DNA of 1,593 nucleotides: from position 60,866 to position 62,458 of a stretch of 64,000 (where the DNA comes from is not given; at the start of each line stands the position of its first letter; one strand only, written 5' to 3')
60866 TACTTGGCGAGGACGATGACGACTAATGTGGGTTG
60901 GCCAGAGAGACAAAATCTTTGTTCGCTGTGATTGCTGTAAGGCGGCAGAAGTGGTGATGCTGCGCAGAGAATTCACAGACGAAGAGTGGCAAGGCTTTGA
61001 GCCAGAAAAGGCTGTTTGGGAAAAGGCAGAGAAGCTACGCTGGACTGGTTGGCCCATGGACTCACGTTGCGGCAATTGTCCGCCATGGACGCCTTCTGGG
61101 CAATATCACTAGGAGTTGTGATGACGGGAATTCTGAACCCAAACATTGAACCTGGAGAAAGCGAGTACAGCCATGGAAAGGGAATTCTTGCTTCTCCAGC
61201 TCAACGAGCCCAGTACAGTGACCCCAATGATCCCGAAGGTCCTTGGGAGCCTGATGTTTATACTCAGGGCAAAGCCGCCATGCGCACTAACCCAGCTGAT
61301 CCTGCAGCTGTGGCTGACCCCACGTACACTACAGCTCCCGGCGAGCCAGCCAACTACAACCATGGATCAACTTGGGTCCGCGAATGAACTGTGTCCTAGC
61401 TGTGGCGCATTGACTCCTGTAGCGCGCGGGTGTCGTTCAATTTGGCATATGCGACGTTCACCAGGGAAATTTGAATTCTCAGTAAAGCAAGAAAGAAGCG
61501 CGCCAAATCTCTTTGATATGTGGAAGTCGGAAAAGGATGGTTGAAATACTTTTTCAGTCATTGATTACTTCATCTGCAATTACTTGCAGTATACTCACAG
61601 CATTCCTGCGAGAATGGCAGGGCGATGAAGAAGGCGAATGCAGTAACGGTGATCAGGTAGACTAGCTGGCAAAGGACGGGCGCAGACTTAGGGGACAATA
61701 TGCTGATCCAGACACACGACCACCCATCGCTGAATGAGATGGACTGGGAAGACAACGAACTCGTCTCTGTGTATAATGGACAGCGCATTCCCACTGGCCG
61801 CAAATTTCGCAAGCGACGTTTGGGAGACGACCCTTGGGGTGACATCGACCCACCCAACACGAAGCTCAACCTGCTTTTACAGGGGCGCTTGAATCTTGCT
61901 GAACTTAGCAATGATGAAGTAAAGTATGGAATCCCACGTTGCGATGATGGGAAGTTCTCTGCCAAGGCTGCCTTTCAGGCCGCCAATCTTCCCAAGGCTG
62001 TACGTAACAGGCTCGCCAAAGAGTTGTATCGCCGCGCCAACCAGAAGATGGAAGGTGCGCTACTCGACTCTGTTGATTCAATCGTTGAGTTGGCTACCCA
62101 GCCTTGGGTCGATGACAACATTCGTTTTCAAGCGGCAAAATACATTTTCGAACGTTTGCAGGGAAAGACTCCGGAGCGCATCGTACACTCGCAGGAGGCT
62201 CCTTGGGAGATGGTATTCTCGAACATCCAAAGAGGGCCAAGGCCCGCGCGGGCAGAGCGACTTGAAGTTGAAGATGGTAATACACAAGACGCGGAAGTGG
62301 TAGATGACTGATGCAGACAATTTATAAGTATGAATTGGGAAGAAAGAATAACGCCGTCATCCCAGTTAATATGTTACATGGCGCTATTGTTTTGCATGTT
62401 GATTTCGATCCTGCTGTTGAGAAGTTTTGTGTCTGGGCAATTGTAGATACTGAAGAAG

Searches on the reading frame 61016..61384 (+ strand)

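Call 51: search_protein_families(library=phrogs, proteins=[window:61016-61384:+], max_evalue=0.001)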
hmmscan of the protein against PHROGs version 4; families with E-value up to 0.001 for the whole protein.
window:61016-61384:+ (123 aa): 1 family
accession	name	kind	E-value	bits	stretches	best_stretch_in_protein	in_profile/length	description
phrog_5460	-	unknown function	2.6e-08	35.4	1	36-121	1-87/111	-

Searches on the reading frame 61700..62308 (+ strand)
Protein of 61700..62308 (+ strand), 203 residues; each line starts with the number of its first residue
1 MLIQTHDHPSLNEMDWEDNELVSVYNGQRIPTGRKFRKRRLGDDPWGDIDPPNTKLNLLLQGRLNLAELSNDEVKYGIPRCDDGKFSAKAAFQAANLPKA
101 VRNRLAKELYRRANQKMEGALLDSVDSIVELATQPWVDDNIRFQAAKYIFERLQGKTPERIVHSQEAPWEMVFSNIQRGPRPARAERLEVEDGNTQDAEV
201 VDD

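Call 51: search_protein_families(library=phrogs, proteins=[window:61700-62308:+], max_evalue=0.001)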
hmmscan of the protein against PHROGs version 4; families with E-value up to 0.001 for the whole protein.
window:61700-62308:+ (203 aa): 2 families
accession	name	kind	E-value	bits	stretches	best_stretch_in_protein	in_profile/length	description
phrog_10899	-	head and packaging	1.1e-20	74.9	1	58-181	148-267/443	terminase small subunit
phrog_7407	-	unknown function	5.8e-17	63.3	1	53-194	134-275/370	-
